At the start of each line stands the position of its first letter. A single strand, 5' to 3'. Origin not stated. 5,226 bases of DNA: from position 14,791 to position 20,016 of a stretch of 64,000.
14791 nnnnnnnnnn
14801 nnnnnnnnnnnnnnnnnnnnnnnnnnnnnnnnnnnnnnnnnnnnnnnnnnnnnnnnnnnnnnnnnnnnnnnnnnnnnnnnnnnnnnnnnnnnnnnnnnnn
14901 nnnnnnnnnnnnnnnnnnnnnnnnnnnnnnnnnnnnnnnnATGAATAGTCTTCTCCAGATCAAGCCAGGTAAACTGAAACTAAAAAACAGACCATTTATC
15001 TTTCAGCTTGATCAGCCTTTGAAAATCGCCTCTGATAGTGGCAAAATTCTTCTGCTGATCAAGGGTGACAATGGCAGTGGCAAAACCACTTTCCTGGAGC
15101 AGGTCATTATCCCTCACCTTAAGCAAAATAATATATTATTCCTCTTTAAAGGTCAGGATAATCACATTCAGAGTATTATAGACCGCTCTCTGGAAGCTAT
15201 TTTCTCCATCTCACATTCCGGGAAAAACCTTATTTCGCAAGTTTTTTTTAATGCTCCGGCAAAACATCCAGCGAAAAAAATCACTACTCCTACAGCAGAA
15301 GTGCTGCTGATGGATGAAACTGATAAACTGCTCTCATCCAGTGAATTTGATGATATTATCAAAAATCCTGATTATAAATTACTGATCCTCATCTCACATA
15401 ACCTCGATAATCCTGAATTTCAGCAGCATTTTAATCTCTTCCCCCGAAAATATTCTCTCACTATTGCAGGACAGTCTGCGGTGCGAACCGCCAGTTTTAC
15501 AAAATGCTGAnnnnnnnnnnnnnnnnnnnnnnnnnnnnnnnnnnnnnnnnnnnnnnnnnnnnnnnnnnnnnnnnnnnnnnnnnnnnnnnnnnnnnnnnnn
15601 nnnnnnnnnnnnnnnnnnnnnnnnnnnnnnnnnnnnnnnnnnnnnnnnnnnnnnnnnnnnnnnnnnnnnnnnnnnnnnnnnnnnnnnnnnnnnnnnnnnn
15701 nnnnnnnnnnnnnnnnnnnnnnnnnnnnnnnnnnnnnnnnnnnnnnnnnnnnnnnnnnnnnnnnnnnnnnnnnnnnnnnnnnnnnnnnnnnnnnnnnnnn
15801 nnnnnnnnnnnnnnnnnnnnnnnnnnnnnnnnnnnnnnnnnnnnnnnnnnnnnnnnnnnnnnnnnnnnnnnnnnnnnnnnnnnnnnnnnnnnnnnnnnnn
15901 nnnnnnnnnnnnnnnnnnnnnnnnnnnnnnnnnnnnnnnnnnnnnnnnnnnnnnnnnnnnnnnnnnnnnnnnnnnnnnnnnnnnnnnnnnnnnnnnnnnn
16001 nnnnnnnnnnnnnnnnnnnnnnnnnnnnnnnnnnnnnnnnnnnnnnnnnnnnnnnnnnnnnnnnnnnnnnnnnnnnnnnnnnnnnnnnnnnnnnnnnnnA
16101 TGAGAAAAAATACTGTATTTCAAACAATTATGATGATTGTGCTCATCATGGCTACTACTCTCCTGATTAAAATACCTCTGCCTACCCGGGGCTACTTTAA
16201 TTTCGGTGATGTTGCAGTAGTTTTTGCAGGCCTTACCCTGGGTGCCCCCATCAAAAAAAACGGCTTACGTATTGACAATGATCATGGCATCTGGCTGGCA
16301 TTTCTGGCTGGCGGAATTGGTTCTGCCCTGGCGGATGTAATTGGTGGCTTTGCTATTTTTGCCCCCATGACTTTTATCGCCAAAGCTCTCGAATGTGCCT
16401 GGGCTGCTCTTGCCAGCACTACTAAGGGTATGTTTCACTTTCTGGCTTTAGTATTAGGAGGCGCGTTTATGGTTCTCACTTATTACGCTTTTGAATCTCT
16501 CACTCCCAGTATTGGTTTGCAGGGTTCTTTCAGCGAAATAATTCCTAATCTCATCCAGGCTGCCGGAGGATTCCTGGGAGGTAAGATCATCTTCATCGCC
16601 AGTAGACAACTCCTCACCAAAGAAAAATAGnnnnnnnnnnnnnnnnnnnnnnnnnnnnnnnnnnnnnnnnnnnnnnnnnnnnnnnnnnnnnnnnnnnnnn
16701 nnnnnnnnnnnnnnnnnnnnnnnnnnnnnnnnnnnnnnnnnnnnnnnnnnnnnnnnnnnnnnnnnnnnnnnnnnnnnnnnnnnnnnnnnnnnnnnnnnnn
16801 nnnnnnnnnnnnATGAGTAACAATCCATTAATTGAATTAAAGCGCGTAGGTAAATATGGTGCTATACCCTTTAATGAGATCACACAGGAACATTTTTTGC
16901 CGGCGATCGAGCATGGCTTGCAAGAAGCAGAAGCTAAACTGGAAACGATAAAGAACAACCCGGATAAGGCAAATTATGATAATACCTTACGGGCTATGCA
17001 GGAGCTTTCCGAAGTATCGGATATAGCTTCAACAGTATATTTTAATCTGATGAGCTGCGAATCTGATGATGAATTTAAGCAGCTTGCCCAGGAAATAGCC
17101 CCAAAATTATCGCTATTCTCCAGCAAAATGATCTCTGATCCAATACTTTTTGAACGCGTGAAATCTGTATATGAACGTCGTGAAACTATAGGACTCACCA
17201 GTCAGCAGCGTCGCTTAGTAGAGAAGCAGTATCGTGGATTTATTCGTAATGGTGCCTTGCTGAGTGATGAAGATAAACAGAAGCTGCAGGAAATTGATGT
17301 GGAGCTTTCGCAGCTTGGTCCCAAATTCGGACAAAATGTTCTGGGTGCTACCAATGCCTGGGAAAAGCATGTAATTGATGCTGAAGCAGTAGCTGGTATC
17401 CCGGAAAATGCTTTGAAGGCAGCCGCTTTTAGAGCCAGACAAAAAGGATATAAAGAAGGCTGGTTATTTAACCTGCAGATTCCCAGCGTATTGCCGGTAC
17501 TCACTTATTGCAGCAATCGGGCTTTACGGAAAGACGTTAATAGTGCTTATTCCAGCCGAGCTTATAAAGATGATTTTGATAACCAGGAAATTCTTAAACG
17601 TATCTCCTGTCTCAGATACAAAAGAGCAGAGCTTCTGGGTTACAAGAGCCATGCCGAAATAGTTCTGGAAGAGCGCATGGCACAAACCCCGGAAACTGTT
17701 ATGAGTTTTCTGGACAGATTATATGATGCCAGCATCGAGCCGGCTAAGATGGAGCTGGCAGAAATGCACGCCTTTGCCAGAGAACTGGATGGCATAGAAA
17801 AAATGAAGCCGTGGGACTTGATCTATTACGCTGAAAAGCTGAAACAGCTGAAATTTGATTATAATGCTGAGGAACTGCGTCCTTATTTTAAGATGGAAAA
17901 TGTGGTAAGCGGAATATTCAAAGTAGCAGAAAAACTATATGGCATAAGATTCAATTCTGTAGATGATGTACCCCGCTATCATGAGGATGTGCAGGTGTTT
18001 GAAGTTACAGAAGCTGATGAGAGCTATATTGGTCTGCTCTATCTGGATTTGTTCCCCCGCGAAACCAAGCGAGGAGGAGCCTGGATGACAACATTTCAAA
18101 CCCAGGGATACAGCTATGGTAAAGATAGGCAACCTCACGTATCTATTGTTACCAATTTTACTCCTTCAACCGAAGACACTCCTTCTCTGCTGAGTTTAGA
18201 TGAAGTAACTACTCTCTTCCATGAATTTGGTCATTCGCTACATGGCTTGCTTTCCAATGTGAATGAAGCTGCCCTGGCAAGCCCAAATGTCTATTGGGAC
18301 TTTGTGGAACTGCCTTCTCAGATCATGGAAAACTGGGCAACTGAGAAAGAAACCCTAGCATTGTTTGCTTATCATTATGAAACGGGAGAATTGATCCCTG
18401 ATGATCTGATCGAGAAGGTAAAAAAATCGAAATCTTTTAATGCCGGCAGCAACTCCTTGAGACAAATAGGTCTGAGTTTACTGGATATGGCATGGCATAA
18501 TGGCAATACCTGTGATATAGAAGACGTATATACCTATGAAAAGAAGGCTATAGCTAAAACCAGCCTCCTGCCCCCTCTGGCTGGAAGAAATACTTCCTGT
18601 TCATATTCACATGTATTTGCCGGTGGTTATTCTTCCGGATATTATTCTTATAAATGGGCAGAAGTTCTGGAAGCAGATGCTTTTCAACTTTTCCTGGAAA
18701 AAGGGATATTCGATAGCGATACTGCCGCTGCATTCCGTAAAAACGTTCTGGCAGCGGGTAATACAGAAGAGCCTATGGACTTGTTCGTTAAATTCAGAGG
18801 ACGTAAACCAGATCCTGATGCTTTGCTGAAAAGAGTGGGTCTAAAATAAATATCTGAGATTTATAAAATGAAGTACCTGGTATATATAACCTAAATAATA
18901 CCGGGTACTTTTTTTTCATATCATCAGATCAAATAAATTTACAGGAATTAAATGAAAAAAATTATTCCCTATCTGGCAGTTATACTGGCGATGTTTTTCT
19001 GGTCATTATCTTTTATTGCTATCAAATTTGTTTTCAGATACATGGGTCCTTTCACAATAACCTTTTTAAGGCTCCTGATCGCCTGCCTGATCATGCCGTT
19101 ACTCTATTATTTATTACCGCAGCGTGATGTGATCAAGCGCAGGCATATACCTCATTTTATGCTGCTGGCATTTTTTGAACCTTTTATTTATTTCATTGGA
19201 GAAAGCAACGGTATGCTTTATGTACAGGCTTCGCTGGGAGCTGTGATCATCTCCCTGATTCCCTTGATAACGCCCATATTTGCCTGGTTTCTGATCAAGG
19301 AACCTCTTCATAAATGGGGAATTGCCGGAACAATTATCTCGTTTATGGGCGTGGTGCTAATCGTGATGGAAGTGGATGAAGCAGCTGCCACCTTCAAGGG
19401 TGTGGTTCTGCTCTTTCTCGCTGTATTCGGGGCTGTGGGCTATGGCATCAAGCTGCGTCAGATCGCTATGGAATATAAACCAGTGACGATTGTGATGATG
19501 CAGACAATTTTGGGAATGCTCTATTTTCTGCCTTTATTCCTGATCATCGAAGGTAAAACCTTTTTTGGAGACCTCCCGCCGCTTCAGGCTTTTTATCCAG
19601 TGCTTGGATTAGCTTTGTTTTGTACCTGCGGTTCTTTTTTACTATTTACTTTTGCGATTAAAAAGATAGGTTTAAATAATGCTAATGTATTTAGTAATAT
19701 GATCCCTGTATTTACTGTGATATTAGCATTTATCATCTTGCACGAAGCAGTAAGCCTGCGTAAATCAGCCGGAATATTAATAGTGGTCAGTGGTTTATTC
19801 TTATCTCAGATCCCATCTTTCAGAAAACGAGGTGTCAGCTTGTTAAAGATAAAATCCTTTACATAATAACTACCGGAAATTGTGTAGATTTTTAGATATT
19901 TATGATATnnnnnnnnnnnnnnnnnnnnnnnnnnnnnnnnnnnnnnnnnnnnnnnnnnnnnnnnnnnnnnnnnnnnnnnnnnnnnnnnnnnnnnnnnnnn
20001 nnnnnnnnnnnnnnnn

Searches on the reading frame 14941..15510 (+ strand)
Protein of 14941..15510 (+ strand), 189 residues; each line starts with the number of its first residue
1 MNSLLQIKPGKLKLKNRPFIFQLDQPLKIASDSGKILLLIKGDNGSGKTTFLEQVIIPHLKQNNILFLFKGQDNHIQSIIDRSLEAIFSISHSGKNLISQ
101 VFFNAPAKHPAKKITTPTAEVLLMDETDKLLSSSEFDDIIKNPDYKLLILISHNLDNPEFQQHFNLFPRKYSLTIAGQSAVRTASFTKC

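Call 65: search_protein_families(library=pfam, proteins=[window:14941-15510:+])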
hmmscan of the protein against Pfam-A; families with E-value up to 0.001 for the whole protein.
window:14941-15510:+ (189 aa): 2 families
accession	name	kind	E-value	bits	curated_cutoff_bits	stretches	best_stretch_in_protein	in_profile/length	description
PF25199.1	nSTAND_NTPase5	-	0.00026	21.3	34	1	30-71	36-79/145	Novel STAND NTPase 5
PF24883.2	NPHP3_N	-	0.00087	20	24.8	0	32-105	19-94/164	Nephrocystin 3, N-terminal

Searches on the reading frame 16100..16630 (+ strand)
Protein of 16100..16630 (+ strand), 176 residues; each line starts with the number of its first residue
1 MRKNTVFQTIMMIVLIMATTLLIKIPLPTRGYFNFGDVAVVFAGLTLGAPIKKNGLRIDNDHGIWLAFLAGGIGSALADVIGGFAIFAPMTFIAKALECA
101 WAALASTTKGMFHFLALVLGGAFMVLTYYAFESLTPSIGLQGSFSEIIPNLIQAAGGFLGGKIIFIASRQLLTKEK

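Call 9: search_protein_families(library=pfam, proteins=[window:16100-16630:+])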
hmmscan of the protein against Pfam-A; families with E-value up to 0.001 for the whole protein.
window:16100-16630:+ (176 aa): 1 family
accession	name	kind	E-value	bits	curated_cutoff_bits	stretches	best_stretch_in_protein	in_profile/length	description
PF07155.17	ECF-ribofla_trS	-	1.1e-13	52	26.7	2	63-162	51-164/172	ECF-type riboflavin transporter, S component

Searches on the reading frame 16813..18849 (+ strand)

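Call 9: search_protein_families(library=pfam, proteins=[window:16813-18849:+])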
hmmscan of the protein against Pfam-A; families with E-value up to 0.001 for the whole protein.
window:16813-18849:+ (678 aa): 2 families
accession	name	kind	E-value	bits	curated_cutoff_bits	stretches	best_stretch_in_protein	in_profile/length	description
PF01432.26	Peptidase_M3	-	1.4e-134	450.3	27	1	229-676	1-456/457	Peptidase family M3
PF19310.4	TOP_N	-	3.6e-05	24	27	1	35-155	4-123/123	Neurolysin/Thimet oligopeptidase, N-terminal domain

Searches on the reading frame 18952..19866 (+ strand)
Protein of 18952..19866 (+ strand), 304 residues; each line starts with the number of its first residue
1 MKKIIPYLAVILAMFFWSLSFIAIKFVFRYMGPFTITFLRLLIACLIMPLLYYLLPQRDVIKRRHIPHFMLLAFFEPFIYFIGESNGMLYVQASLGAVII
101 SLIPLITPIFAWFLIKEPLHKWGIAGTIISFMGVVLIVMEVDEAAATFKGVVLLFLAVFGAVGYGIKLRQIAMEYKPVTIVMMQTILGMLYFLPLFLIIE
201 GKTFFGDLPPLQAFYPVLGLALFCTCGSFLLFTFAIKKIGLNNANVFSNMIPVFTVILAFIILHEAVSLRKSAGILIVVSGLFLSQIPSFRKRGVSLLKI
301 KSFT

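Call 65: search_protein_families(library=pfam, proteins=[window:18952-19866:+])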
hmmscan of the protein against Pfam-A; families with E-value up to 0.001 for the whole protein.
window:18952-19866:+ (304 aa): 2 families
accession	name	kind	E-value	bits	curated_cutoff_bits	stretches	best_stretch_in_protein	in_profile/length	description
PF00892.27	EamA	-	1.6e-43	148.7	28.2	2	6-139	3-135/135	EamA-like transporter family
PF03151.22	TPT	-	4.7e-08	33.2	30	1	176-286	30-136/291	Triose-phosphate Transporter family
